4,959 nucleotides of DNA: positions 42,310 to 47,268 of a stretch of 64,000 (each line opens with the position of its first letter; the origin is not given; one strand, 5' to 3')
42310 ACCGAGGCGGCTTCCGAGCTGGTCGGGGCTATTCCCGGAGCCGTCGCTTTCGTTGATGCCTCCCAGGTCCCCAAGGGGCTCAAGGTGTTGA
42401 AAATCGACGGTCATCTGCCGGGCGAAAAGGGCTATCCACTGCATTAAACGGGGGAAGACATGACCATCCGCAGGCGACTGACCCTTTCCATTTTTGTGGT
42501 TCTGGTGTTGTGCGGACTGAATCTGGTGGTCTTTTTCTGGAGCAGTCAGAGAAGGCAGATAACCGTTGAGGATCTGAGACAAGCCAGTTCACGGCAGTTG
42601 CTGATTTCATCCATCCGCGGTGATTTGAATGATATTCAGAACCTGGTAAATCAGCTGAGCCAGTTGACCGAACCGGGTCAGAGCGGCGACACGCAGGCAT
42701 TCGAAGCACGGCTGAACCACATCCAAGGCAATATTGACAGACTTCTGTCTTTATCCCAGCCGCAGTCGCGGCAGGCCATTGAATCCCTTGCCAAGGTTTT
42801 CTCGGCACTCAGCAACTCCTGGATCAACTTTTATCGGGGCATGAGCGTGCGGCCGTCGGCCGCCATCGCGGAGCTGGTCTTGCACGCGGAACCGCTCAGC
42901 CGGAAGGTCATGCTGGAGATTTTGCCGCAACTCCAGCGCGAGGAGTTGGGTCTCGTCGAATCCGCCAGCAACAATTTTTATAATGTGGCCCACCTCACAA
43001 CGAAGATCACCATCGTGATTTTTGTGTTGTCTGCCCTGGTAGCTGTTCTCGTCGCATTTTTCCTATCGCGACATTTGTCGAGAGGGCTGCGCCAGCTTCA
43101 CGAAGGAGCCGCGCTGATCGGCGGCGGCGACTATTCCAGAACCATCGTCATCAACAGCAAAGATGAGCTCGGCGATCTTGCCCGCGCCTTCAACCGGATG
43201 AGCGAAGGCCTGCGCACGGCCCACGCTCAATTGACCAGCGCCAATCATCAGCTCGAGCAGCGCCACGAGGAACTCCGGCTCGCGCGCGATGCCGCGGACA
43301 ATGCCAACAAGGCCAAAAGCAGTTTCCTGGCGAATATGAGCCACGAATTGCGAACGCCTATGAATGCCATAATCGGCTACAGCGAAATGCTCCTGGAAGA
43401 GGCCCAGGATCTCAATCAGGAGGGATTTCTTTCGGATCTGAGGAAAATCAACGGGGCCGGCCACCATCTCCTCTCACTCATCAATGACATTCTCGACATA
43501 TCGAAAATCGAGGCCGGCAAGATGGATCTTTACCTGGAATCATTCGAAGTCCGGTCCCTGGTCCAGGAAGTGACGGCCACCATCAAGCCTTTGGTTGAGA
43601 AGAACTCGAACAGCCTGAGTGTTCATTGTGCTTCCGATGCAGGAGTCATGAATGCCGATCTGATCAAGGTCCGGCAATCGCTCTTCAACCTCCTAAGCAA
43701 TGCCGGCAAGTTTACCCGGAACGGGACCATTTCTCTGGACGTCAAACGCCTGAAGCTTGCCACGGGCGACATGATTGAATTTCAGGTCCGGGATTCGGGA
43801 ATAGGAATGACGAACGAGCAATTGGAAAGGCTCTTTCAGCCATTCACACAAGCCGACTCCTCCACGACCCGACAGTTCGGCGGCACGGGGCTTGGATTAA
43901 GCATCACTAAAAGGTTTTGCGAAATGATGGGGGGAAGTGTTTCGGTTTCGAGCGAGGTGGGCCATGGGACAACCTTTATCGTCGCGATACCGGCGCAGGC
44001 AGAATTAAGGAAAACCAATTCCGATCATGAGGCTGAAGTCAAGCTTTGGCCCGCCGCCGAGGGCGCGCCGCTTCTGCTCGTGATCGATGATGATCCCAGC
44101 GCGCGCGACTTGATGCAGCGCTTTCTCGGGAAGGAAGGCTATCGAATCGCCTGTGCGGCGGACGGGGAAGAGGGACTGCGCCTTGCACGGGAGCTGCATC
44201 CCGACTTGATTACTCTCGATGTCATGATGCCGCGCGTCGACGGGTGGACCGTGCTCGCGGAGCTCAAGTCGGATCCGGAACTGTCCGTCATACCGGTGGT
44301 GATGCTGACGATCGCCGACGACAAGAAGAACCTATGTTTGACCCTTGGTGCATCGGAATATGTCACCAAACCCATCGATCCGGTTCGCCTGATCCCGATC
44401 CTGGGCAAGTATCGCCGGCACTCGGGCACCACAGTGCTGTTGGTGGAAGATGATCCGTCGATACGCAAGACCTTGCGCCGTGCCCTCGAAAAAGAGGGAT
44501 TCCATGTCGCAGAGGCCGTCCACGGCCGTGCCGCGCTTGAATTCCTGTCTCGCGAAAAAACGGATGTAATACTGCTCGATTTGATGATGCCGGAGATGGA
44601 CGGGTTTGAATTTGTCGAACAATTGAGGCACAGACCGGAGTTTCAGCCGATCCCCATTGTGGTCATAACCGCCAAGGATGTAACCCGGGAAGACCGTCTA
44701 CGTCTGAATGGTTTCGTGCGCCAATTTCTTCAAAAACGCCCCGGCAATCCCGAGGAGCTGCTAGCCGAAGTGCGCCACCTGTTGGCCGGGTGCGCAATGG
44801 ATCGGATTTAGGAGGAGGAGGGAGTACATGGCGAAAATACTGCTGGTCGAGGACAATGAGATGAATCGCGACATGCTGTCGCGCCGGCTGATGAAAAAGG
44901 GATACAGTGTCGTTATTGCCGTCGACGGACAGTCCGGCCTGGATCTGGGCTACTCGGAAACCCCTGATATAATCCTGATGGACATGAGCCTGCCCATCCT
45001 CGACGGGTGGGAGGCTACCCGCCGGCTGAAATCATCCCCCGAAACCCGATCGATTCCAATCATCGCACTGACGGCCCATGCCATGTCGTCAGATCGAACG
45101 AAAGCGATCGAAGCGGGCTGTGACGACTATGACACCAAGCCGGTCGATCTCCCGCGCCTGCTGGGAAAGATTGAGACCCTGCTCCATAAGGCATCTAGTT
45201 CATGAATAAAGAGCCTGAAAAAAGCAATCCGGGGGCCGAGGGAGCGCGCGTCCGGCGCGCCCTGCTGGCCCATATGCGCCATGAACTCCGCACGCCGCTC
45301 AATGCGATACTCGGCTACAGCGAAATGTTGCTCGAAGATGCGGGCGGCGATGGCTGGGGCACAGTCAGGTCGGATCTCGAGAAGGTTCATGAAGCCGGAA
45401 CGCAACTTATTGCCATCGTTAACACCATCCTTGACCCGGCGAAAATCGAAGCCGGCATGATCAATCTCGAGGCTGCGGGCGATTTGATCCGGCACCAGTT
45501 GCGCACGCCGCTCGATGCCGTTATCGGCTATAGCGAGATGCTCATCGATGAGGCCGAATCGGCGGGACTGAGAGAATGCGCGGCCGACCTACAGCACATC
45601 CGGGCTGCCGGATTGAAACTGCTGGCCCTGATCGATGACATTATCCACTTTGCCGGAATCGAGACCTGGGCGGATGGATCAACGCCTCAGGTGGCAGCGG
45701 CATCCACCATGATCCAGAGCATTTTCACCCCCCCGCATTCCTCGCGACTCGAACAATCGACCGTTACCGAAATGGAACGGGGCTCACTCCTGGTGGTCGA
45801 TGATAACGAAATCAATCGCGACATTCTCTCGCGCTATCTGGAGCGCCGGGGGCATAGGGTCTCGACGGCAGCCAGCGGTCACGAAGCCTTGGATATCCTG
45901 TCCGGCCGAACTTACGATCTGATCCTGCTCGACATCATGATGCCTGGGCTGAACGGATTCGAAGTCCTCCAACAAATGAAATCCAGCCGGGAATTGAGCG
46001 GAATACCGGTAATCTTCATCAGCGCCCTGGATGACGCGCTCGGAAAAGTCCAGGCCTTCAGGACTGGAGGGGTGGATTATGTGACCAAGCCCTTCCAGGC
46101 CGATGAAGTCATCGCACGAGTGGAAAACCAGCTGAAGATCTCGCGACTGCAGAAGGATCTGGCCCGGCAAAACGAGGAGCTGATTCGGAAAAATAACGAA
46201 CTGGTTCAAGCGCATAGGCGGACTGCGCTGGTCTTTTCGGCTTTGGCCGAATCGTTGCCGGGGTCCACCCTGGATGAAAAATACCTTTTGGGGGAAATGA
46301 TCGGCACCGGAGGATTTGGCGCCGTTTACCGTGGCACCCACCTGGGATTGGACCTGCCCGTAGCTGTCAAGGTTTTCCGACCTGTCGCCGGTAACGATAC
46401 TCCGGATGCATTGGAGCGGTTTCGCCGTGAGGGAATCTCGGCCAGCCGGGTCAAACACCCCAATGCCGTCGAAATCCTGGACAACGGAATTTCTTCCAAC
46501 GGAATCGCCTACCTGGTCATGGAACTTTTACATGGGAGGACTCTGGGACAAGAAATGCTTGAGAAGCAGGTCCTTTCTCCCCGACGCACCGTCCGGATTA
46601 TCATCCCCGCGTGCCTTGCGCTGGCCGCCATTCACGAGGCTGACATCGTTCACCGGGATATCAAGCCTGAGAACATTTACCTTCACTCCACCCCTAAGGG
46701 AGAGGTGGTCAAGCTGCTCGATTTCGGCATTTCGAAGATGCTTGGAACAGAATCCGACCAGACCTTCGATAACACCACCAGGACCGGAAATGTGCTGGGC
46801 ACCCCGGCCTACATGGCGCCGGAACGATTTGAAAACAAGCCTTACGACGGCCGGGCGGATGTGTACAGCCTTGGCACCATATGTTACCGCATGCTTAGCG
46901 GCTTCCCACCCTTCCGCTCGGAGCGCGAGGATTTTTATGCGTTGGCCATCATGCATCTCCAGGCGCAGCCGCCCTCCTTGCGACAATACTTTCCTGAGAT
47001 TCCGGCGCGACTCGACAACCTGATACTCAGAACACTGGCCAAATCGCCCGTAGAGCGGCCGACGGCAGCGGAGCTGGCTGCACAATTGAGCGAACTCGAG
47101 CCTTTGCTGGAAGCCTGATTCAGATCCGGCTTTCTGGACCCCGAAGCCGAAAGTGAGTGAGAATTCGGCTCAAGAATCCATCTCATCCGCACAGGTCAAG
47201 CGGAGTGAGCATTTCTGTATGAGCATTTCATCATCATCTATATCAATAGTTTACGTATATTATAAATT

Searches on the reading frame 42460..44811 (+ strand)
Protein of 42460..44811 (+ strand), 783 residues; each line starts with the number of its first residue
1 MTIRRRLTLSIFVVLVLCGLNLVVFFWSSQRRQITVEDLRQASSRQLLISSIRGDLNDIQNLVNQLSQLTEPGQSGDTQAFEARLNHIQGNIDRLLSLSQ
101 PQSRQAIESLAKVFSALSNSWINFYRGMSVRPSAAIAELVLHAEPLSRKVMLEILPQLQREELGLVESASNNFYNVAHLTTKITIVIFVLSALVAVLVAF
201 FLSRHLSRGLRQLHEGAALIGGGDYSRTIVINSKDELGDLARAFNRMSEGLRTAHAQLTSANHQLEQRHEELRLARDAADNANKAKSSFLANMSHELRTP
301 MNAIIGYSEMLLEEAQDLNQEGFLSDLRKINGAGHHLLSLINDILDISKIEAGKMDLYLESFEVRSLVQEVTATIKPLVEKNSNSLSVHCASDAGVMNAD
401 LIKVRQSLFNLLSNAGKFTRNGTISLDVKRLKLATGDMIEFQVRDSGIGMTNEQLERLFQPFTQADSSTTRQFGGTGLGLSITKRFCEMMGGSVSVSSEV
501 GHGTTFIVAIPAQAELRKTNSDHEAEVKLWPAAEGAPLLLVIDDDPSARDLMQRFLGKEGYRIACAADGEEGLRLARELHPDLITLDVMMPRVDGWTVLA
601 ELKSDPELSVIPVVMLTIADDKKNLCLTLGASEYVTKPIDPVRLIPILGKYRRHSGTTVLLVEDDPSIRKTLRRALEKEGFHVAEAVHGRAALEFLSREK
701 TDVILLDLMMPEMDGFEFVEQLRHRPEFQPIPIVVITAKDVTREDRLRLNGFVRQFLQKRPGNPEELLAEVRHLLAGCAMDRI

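Call 37: search_protein_families(library=pfam, proteins=[window:42460-44811:+], max_evalue=0.00001)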
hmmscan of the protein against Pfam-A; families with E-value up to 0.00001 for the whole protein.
window:42460-44811:+ (783 aa): 4 families
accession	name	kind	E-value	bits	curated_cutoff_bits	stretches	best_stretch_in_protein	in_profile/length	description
PF00072.30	Response_reg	-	6.2e-52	174.9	30.2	2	540-645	2-107/111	Response regulator receiver domain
PF02518.31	HATPase_c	-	1.8e-28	99.6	26.4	1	400-513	2-110/111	Histidine kinase-, DNA gyrase B-, and HSP90-like ATPase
PF00512.31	HisKA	-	9e-20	70.9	26.9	1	285-353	1-66/66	His Kinase A (phospho-acceptor) domain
PF00672.30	HAMP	-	1.4e-13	51.4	25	1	201-252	1-52/53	HAMP domain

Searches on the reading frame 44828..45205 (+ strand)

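Call 79: search_protein_families(library=pfam, proteins=[window:44828-45205:+], max_evalue=0.001)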
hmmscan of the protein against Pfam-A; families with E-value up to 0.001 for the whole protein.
window:44828-45205:+ (125 aa): 1 family
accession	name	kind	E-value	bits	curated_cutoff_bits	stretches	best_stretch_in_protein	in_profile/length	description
PF00072.30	Response_reg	-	4.2e-25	88.5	30.2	1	4-115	1-110/111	Response regulator receiver domain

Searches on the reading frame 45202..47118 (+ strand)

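Call 37: search_protein_families(library=pfam, proteins=[window:45202-47118:+], max_evalue=0.00001)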
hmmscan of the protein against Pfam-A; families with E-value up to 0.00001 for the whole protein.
window:45202-47118:+ (638 aa): 4 families
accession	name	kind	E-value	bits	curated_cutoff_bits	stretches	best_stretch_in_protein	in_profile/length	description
PF00069.31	Pkinase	-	1.7e-46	159.2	31.7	1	363-626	3-258/263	Protein kinase domain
PF07714.23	PK_Tyr_Ser-Thr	-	1.4e-28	100.4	23.1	1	364-629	4-258/258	Protein tyrosine and serine/threonine kinase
PF00072.30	Response_reg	-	2.4e-28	98.9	30.2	1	197-307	2-110/111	Response regulator receiver domain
PF00512.31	HisKA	-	2e-26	92.3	26.9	2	18-85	2-66/66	His Kinase A (phospho-acceptor) domain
